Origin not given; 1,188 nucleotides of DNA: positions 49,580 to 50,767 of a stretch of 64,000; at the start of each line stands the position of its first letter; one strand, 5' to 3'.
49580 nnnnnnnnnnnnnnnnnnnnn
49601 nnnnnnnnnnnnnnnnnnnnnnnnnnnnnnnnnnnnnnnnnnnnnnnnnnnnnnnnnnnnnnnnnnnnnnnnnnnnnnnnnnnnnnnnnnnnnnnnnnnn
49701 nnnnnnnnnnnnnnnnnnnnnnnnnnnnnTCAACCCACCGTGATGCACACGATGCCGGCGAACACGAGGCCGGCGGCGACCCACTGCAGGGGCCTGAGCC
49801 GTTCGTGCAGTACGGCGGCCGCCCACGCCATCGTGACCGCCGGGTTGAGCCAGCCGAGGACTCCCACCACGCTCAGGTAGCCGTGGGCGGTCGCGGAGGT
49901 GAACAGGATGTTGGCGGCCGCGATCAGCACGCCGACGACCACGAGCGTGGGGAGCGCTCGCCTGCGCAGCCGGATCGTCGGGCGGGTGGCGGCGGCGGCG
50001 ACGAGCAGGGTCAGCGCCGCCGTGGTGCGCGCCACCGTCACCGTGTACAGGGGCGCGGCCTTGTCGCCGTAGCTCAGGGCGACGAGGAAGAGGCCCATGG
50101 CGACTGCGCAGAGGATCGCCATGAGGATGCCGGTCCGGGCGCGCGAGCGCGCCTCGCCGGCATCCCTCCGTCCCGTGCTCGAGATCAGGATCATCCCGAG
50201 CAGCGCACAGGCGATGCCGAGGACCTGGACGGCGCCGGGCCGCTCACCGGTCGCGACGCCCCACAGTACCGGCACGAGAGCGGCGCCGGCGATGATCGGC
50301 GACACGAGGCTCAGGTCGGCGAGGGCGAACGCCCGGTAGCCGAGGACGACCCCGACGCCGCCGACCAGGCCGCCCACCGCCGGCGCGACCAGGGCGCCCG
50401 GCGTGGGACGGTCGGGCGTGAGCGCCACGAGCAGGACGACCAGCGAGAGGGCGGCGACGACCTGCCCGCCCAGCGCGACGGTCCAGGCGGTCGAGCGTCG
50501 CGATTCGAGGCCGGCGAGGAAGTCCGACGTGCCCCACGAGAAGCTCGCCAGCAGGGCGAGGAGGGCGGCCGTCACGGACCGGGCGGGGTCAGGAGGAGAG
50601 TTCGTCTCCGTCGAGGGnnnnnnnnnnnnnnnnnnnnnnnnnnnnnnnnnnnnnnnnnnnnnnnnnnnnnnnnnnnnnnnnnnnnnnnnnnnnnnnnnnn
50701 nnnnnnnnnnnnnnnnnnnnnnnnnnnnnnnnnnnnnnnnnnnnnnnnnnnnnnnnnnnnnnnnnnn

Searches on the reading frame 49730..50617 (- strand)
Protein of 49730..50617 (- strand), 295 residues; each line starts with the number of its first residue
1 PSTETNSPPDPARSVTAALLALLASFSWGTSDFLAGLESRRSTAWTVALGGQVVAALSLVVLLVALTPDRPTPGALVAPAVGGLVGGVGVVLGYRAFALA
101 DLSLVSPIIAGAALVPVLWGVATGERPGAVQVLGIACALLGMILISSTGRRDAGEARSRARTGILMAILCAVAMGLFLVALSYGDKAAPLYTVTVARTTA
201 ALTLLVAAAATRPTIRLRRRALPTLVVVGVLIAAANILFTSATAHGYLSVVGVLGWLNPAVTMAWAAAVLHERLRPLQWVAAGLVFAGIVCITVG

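Call 43: search_protein_families(library=pfam, proteins=[window:49730-50617:-], max_evalue=0.00001)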
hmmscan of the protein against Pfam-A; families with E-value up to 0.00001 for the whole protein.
window:49730-50617:- (295 aa): 1 family
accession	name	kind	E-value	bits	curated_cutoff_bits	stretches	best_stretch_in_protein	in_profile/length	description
PF00892.27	EamA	-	9.4e-25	87.9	28.2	2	162-293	2-134/135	EamA-like transporter family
